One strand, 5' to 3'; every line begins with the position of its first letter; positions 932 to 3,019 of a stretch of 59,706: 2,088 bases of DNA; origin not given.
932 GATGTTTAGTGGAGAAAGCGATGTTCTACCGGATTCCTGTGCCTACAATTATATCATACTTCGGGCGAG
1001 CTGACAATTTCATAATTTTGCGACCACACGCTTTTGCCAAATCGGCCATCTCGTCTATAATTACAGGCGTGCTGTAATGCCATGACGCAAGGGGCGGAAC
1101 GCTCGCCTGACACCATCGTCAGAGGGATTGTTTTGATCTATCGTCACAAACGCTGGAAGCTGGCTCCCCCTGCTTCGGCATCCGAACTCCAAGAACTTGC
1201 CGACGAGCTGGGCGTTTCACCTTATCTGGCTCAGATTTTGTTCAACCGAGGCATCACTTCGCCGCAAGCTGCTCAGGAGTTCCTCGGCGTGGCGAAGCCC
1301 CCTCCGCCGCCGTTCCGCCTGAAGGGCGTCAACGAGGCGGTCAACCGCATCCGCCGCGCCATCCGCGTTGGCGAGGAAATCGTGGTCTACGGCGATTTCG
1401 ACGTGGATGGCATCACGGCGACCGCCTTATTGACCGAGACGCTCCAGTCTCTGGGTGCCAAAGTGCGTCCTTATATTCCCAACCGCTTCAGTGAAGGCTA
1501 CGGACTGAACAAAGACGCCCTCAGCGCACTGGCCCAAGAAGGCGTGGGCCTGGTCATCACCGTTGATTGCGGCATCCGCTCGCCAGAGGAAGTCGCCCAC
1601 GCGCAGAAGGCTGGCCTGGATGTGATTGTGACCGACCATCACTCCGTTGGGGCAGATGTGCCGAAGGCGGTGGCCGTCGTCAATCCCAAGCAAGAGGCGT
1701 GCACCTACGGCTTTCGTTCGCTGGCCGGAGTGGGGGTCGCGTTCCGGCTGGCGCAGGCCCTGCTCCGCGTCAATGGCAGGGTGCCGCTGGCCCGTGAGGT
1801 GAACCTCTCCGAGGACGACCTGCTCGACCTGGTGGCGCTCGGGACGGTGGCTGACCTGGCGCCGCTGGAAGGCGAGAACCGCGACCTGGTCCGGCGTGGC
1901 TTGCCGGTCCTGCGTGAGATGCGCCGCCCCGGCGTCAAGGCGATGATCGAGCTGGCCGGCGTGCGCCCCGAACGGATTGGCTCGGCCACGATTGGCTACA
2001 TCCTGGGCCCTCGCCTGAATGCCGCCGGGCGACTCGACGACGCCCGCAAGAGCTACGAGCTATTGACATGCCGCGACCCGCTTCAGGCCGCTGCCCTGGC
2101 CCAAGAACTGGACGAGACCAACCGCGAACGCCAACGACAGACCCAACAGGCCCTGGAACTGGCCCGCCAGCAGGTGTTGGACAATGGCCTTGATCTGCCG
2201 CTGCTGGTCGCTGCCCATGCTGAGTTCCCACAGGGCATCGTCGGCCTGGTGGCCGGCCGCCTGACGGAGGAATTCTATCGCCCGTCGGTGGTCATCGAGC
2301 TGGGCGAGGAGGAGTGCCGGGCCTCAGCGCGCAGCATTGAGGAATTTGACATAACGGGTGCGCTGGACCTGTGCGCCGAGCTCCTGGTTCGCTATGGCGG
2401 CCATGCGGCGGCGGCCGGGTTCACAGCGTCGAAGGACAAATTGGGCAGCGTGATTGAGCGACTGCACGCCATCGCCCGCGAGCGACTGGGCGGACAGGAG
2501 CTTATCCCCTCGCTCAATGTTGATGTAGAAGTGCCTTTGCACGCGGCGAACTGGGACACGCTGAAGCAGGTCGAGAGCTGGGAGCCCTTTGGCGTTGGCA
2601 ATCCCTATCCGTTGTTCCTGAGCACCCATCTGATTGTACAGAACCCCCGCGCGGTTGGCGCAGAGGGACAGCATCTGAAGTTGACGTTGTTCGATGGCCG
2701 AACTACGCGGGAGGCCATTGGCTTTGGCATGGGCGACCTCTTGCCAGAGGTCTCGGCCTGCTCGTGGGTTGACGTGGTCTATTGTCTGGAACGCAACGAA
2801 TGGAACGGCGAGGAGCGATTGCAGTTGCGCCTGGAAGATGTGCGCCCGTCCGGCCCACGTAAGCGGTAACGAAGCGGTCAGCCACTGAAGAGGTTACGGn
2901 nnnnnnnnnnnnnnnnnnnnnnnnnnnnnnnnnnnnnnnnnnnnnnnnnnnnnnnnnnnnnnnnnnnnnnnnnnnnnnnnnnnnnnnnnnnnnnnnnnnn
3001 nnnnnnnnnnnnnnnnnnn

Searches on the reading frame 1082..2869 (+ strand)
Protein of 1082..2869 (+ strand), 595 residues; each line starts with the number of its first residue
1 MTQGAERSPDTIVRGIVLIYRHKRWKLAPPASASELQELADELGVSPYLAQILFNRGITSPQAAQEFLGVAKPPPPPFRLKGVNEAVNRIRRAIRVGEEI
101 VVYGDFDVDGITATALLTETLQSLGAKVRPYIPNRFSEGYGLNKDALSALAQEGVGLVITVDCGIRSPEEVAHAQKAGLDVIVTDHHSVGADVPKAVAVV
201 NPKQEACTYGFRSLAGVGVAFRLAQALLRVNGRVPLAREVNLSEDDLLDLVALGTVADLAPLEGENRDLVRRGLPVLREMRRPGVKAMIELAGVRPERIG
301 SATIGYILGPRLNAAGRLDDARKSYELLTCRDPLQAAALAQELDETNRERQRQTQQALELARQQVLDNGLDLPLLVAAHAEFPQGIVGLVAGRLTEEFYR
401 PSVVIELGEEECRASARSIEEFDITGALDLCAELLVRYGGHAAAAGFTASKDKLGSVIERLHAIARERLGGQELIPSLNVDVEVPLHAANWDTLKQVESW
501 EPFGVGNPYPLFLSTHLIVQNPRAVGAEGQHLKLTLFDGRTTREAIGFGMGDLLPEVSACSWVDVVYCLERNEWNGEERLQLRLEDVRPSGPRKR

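Call 84: search_protein_families(library=pfam, proteins=[window:1082-2869:+], max_evalue=0.00001)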
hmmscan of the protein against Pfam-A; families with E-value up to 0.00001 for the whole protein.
window:1082-2869:+ (595 aa): 3 families
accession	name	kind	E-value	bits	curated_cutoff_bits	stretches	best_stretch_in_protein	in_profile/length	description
PF17768.7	RecJ_OB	-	2.9e-30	104.9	27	1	480-586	1-107/107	RecJ OB domain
PF01368.27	DHH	-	5.8e-28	98.1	28.1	1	100-255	2-125/125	DHH family, N-terminal domain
PF02272.25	DHHA1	-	3.3e-09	37.6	25.9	1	373-466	3-101/102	DHHA1 domain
